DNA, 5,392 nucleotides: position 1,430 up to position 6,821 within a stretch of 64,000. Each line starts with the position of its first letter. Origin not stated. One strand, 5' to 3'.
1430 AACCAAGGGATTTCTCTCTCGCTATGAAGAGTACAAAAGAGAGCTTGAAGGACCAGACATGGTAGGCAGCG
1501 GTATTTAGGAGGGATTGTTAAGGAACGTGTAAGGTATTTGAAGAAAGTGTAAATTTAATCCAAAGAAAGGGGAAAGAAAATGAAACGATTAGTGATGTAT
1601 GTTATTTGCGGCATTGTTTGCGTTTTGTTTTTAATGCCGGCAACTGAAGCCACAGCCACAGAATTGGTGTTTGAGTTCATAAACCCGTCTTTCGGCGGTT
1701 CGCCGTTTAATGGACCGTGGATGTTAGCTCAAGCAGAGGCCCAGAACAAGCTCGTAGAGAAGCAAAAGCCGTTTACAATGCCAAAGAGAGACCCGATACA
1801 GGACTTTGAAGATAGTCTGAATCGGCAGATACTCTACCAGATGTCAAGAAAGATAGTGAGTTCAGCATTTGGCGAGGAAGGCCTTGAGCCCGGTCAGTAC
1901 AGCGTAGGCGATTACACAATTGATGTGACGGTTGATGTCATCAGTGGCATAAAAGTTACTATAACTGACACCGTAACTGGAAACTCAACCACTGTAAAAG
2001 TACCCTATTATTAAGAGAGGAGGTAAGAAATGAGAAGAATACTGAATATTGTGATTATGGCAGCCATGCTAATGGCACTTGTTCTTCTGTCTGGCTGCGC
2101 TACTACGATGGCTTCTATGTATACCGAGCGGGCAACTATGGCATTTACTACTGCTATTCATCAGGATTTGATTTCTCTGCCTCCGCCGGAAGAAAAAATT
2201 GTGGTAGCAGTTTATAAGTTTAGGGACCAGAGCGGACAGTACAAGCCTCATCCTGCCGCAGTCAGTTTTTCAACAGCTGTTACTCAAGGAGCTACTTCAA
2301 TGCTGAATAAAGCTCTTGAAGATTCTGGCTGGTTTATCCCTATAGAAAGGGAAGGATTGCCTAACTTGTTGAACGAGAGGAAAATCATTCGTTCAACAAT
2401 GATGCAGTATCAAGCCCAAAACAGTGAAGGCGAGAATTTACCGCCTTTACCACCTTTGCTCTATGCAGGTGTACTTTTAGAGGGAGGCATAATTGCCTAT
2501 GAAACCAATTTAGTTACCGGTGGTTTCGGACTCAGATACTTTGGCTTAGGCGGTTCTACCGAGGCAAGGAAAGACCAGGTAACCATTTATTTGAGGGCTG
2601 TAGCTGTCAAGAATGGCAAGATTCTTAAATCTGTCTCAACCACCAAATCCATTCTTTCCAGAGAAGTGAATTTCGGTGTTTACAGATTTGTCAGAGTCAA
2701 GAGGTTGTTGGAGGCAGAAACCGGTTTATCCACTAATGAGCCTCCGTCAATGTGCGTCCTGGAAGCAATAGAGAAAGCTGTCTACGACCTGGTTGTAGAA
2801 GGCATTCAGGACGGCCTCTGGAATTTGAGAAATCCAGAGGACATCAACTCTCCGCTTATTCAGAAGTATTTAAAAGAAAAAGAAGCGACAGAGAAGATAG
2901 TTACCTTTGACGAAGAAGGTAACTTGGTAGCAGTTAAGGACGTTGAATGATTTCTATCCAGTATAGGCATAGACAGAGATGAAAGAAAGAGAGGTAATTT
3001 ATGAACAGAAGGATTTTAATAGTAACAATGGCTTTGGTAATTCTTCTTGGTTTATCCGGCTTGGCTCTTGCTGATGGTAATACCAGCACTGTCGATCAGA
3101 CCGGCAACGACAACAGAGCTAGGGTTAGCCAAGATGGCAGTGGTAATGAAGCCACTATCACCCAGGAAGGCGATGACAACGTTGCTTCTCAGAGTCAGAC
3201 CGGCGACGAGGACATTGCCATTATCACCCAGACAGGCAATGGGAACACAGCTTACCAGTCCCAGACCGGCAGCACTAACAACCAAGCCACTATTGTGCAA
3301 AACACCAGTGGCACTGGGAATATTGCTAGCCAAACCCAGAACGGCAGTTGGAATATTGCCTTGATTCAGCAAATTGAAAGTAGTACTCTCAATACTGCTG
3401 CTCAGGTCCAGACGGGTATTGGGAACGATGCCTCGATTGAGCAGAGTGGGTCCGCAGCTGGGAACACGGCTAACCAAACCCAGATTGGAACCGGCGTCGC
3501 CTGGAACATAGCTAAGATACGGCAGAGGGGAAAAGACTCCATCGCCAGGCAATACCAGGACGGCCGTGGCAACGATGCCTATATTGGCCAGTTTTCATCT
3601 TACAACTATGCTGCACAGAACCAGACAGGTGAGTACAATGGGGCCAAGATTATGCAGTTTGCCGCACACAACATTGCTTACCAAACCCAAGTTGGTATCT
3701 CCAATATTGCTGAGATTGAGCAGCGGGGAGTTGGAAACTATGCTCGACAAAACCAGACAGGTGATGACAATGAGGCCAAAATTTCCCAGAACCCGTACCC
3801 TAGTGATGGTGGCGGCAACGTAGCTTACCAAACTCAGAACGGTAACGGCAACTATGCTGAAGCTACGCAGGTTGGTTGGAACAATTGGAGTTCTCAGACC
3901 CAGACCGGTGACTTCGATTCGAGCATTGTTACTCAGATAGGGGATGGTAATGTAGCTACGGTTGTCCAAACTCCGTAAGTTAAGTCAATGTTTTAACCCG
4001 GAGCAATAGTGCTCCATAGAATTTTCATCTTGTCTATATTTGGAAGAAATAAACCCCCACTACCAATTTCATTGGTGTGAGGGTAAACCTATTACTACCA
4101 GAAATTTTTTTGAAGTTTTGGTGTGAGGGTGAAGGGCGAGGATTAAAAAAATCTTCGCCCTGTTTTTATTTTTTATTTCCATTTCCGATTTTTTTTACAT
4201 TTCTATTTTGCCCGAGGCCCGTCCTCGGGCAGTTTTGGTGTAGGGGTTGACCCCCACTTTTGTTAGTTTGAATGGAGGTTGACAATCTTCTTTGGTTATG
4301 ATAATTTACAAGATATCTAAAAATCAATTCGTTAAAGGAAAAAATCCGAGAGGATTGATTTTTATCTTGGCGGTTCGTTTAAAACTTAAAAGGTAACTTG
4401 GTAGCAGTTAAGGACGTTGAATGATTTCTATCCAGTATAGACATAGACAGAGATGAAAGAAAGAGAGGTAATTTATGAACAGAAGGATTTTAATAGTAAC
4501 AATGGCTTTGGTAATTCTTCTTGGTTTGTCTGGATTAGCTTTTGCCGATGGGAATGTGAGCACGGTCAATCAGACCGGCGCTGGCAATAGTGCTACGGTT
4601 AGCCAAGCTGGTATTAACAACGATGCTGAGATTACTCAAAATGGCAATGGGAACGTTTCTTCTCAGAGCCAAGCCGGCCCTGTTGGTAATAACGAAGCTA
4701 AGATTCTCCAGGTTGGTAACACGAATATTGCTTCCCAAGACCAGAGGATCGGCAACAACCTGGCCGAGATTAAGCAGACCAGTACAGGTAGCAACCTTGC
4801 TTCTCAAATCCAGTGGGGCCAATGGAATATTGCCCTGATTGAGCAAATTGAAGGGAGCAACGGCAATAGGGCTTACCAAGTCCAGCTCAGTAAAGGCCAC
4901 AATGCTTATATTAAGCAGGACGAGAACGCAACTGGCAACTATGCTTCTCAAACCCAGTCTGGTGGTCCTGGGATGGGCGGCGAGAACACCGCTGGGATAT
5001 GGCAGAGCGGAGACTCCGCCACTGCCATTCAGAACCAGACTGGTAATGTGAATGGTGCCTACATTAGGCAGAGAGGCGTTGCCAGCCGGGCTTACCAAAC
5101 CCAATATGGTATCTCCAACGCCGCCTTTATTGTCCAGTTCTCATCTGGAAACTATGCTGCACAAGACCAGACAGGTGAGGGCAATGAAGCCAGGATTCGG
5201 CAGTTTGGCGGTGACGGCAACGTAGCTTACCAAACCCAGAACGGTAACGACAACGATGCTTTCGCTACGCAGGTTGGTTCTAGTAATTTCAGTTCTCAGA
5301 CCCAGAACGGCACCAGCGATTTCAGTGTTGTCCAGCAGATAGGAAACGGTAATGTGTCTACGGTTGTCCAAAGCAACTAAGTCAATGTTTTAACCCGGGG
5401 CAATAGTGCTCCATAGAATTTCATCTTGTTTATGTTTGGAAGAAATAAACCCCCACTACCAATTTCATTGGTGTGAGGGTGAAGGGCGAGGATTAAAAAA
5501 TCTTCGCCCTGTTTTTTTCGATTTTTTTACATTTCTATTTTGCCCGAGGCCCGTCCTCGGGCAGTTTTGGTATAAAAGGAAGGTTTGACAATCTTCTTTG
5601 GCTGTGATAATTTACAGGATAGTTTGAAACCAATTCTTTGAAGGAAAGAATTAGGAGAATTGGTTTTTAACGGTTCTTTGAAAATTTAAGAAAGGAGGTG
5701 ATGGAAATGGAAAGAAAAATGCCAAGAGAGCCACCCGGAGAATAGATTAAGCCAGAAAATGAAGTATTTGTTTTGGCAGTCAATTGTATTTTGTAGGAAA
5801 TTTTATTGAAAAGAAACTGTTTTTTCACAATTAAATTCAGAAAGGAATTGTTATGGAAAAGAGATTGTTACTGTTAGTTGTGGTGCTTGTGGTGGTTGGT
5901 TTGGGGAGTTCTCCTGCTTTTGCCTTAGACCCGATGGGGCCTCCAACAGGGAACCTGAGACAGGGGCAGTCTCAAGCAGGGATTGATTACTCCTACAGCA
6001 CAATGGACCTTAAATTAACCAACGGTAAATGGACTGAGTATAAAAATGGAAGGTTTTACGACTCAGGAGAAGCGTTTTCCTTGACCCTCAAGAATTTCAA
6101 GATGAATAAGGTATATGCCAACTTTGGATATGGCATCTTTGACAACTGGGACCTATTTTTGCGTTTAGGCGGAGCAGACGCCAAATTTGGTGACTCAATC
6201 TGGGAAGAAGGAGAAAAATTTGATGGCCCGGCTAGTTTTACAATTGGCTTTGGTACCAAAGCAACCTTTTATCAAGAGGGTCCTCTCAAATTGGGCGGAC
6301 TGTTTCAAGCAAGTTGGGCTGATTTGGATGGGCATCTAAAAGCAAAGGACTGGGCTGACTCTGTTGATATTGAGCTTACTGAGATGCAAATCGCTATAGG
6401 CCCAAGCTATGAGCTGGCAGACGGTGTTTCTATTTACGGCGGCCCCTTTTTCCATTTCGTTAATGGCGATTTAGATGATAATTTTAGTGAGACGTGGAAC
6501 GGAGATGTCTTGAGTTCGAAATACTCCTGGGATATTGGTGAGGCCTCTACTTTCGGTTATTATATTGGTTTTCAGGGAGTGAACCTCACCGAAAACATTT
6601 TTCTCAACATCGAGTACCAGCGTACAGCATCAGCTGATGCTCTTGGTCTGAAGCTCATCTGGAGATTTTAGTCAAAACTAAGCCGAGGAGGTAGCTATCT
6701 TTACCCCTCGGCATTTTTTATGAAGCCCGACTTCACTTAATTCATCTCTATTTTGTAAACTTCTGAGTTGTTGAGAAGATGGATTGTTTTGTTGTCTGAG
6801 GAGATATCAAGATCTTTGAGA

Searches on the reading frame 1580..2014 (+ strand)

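Call 70: search_protein_families(library=pfam, proteins=[window:1580-2014:+], max_evalue=0.001)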
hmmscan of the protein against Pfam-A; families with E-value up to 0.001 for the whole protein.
window:1580-2014:+ (144 aa): 1 family
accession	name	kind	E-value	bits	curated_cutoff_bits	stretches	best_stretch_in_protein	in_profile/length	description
PF10614.14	CsgF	-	1.6e-42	145.2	25.8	1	12-142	3-132/132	Type VIII secretion system (T8SS), CsgF protein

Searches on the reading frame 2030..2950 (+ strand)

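Call 70: search_protein_families(library=pfam, proteins=[window:2030-2950:+], max_evalue=0.001)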
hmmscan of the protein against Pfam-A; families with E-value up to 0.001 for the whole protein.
window:2030-2950:+ (306 aa): 1 family
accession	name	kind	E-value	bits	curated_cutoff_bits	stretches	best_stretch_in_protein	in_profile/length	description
PF03783.19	CsgG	-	2.1e-65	220.4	20.8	1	50-266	3-208/210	Curli production assembly/transport component CsgG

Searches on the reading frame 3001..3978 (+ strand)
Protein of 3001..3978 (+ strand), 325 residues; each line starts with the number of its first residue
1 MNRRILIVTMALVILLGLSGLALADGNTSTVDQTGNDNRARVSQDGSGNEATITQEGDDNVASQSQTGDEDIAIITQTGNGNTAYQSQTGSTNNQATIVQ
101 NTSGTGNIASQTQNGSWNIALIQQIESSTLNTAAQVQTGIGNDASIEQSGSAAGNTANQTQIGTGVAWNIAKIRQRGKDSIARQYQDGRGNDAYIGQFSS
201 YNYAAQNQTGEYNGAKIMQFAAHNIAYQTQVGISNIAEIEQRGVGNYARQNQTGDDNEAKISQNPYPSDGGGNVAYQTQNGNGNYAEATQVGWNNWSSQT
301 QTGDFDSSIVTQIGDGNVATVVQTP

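Call 70: search_protein_families(library=pfam, proteins=[window:3001-3978:+], max_evalue=0.001)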
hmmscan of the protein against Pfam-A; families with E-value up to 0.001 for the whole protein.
window:3001-3978:+ (325 aa): 1 family
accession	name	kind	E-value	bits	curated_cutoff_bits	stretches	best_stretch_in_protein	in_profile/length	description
PF07012.17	Curlin_rpt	-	5.2e-26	90.7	20.7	4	35-68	1-34/34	Curlin associated repeat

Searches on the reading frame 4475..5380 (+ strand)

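Call 70: search_protein_families(library=pfam, proteins=[window:4475-5380:+], max_evalue=0.001)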
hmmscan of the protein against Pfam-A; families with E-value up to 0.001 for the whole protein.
window:4475-5380:+ (301 aa): 1 family
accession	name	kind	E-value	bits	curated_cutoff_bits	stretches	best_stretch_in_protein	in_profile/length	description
PF07012.17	Curlin_rpt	-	1.7e-20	73.1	20.7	0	214-245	3-34/34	Curlin associated repeat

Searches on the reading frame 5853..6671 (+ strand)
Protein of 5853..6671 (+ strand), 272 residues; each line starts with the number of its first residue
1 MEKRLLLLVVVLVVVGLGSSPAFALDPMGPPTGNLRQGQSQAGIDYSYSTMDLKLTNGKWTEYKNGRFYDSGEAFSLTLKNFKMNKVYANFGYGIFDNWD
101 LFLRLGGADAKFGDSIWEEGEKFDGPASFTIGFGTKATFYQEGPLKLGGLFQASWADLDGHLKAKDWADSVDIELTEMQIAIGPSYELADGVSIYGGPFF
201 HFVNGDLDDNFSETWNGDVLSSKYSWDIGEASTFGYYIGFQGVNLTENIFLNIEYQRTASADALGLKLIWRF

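Call 70: search_protein_families(library=pfam, proteins=[window:5853-6671:+], max_evalue=0.001)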
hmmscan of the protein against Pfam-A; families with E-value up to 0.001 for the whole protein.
window:5853-6671:+ (272 aa): 1 family
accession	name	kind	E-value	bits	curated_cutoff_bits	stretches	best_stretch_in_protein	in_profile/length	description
PF13505.12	OMP_b-brl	-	8.4e-05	23.2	28.7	0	105-260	28-155/175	Outer membrane protein beta-barrel domain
